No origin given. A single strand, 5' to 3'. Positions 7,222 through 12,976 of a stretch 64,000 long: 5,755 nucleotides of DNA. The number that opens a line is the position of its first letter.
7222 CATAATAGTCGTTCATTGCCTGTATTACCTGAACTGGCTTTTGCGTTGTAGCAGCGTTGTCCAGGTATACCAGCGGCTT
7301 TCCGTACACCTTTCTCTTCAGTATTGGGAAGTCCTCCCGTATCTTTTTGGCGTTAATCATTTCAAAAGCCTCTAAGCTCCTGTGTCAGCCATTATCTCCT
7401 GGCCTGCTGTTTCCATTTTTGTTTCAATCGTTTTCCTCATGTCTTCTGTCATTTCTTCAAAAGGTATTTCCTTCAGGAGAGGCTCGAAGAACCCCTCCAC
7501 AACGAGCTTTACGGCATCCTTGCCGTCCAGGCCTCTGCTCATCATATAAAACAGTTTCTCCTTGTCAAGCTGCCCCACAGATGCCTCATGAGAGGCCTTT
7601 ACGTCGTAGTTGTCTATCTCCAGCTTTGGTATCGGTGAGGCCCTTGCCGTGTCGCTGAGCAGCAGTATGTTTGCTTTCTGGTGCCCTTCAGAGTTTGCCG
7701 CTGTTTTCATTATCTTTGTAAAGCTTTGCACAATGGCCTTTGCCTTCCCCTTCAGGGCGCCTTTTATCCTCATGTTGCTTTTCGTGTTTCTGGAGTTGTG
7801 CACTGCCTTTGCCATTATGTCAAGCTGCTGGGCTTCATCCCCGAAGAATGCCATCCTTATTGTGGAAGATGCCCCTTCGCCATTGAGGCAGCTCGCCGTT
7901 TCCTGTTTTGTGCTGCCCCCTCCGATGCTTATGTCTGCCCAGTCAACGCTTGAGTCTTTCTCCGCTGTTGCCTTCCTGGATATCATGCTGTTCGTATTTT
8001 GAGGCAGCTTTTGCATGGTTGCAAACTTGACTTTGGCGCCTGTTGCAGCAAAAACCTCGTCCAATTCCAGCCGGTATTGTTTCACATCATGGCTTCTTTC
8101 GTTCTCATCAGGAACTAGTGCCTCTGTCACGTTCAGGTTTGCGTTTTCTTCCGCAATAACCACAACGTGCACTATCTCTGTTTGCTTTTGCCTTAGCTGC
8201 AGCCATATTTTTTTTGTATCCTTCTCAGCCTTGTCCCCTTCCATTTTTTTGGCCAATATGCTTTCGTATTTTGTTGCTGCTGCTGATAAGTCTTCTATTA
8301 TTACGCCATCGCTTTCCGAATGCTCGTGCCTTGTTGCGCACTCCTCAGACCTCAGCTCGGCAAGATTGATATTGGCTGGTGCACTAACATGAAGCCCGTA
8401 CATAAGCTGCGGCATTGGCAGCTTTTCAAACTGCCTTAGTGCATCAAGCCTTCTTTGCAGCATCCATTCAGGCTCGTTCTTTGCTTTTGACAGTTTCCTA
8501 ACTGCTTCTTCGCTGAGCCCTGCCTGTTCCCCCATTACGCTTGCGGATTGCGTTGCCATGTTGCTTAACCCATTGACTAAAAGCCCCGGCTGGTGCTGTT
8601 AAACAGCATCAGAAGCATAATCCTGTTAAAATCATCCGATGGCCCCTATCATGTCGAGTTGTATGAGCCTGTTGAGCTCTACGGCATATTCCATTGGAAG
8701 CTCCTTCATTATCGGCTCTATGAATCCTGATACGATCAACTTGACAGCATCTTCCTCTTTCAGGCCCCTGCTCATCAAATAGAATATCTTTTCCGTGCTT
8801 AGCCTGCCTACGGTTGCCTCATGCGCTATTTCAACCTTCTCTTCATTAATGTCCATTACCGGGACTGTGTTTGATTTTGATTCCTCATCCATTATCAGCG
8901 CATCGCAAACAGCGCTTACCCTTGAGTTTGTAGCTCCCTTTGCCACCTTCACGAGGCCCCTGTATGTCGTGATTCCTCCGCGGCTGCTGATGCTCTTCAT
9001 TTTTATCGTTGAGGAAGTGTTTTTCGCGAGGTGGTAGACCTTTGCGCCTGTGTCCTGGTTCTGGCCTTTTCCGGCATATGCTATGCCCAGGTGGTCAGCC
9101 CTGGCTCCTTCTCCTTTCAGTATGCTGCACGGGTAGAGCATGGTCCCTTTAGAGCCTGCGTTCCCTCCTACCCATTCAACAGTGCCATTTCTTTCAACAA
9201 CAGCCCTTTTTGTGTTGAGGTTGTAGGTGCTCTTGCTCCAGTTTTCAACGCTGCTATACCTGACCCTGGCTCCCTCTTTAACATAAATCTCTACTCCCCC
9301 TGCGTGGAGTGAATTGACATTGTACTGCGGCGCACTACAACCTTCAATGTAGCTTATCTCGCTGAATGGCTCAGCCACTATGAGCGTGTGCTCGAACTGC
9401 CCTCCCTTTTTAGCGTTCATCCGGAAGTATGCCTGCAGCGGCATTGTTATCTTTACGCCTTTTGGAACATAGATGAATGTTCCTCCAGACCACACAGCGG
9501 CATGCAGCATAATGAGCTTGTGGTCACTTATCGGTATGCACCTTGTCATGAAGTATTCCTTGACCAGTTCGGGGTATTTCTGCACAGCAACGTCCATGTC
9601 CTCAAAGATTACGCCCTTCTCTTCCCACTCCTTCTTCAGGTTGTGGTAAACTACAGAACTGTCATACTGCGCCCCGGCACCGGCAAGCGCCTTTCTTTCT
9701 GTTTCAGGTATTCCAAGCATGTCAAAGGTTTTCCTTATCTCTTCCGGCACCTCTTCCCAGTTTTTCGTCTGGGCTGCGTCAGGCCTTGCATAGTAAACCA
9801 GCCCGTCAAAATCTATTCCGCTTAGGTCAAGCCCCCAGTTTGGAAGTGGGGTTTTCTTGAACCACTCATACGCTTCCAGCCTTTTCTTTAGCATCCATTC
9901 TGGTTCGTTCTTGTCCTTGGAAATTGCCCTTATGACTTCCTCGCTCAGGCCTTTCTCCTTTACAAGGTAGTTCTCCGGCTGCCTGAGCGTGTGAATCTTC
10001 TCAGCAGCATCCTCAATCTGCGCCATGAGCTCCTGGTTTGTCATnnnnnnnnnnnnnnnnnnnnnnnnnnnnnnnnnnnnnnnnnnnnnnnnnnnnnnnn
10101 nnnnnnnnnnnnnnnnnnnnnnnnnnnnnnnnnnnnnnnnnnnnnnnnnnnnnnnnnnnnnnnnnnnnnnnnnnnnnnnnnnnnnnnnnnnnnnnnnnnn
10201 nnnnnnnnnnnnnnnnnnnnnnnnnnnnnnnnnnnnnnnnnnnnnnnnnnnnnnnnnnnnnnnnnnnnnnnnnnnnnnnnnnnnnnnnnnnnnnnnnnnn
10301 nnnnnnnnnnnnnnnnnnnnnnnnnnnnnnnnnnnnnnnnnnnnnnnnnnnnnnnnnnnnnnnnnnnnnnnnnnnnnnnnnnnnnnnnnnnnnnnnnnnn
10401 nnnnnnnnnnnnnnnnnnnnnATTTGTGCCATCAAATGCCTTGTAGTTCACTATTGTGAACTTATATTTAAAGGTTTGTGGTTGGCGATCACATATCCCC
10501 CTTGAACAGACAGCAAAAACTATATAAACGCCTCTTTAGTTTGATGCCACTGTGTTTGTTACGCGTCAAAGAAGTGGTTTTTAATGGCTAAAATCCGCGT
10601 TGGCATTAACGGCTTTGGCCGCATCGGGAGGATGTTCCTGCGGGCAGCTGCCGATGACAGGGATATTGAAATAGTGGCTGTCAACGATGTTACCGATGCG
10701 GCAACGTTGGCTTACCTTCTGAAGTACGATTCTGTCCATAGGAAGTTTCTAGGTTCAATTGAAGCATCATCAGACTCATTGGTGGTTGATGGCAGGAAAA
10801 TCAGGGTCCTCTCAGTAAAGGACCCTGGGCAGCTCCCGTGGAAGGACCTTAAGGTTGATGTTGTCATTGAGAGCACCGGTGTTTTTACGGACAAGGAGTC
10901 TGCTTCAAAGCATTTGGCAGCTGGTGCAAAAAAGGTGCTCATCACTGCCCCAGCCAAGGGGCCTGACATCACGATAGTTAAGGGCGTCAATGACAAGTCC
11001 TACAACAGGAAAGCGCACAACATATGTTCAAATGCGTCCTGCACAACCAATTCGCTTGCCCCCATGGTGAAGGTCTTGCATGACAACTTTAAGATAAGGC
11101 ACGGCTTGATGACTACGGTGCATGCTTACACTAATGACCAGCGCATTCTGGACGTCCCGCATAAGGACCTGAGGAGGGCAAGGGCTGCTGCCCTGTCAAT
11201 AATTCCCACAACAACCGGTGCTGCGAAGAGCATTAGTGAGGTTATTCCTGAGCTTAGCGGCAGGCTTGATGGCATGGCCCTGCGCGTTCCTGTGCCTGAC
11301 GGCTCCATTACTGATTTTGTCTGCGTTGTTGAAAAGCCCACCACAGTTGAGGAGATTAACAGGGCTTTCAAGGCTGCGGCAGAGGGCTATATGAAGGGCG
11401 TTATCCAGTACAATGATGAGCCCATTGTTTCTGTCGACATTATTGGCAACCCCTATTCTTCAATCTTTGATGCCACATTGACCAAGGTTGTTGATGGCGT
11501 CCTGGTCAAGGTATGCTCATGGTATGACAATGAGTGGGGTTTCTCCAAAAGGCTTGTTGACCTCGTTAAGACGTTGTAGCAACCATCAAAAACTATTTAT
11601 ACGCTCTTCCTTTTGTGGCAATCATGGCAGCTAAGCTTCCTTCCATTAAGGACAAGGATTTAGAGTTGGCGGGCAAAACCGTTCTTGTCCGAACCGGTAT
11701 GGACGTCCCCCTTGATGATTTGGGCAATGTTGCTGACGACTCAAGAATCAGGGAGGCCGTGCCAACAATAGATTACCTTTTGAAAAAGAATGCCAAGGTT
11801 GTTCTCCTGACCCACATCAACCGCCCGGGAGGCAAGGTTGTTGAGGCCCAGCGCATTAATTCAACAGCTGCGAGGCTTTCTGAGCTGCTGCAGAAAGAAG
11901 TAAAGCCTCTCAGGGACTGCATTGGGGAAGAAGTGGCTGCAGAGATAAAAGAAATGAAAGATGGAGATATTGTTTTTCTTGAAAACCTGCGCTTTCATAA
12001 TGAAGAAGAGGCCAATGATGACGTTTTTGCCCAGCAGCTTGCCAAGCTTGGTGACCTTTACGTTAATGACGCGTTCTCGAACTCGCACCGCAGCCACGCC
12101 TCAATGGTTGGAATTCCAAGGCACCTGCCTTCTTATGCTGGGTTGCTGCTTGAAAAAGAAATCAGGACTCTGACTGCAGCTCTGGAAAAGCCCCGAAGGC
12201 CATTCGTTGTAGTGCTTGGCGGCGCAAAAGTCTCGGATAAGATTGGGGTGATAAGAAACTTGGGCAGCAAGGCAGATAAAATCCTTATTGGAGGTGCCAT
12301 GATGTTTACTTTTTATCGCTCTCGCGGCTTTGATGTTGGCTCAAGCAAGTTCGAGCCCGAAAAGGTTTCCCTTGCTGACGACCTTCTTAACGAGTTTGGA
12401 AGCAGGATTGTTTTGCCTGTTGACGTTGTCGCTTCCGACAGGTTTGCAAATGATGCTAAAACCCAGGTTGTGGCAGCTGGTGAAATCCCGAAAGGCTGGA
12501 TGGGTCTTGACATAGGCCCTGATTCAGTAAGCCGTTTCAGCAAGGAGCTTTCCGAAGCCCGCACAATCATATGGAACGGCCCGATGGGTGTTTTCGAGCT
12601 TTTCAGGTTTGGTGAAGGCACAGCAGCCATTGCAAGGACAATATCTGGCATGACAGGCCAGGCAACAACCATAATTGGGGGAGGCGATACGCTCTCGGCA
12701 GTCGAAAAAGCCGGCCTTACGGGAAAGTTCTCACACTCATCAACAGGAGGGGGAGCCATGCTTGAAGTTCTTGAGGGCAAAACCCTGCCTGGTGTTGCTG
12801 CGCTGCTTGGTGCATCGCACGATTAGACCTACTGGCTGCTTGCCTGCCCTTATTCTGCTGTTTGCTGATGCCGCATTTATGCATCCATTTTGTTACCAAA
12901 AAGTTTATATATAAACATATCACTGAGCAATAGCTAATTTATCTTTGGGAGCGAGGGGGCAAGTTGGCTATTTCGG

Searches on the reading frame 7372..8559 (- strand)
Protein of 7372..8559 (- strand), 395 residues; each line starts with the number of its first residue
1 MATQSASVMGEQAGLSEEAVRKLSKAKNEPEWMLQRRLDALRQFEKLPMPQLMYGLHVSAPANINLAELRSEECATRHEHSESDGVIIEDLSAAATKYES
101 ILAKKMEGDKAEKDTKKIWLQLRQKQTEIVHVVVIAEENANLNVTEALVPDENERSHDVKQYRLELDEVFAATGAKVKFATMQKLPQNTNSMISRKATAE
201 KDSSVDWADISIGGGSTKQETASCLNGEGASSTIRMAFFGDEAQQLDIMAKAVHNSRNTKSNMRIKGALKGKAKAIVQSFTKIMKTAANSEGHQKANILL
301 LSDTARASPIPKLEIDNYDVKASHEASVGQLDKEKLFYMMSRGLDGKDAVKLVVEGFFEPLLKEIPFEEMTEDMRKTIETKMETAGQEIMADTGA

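Call 79: search_protein_families(library=pfam, proteins=[window:7372-8559:-], max_evalue=0.0001)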
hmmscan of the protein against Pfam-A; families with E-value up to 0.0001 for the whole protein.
window:7372-8559:- (395 aa): 1 family
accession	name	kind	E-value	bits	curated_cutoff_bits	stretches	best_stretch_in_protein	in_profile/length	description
PF01458.23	SUFBD_core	-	3.7e-61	207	27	1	126-357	8-232/232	SUF system FeS cluster assembly, SufBD core domain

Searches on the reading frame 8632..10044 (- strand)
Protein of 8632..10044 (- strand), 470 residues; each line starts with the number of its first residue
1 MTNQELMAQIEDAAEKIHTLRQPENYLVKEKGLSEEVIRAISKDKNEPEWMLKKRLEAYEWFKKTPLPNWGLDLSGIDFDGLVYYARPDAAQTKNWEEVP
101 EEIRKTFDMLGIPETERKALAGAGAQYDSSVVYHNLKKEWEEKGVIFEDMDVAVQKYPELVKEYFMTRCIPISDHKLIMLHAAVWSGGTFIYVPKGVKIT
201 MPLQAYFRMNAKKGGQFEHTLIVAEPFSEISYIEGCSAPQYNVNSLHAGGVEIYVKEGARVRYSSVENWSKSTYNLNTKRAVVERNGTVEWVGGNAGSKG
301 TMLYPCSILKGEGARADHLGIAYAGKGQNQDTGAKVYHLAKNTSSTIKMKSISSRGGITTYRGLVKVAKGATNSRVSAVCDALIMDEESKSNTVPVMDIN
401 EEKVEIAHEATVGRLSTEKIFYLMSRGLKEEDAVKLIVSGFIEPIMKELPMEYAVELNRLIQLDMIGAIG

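Call 79: search_protein_families(library=pfam, proteins=[window:8632-10044:-], max_evalue=0.0001)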
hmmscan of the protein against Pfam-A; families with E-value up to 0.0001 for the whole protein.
window:8632-10044:- (470 aa): 2 families
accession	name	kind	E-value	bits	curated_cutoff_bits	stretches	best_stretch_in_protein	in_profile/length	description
PF01458.23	SUFBD_core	-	5.2e-79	265.4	27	1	207-441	1-232/232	SUF system FeS cluster assembly, SufBD core domain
PF19295.5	SufBD_N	-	1.2e-08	35.3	23.5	1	134-204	102-171/172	SufBD protein N-terminal region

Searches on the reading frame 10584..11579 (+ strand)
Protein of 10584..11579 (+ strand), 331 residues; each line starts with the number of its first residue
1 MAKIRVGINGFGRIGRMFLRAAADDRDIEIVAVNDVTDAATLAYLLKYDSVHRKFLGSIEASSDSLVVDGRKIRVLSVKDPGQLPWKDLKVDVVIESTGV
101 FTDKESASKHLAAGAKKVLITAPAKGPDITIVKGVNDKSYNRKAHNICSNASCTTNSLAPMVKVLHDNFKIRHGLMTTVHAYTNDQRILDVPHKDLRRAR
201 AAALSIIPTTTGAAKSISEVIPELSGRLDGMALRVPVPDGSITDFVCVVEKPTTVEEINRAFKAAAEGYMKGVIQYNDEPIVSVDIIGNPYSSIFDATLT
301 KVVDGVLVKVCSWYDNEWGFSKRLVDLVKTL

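Call 80: search_protein_families(library=pfam, proteins=[window:10584-11579:+], max_evalue=0.0001)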
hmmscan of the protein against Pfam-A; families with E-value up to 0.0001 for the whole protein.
window:10584-11579:+ (331 aa): 2 families
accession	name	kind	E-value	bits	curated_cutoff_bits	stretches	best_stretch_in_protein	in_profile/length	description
PF02800.25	Gp_dh_C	-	1e-68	230.3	24.4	1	158-314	1-158/158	Glyceraldehyde 3-phosphate dehydrogenase, C-terminal domain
PF00044.30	Gp_dh_N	-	3.9e-40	136.7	31.7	1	4-104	1-101/101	Glyceraldehyde 3-phosphate dehydrogenase, NAD binding domain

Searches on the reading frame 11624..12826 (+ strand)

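Call 80: search_protein_families(library=pfam, proteins=[window:11624-12826:+], max_evalue=0.0001)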
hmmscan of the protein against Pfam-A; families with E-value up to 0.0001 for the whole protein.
window:11624-12826:+ (400 aa): 1 family
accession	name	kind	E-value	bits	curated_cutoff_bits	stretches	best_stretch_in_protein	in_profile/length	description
PF00162.24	PGK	-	9.6e-147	489.4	27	1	11-386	2-379/379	Phosphoglycerate kinase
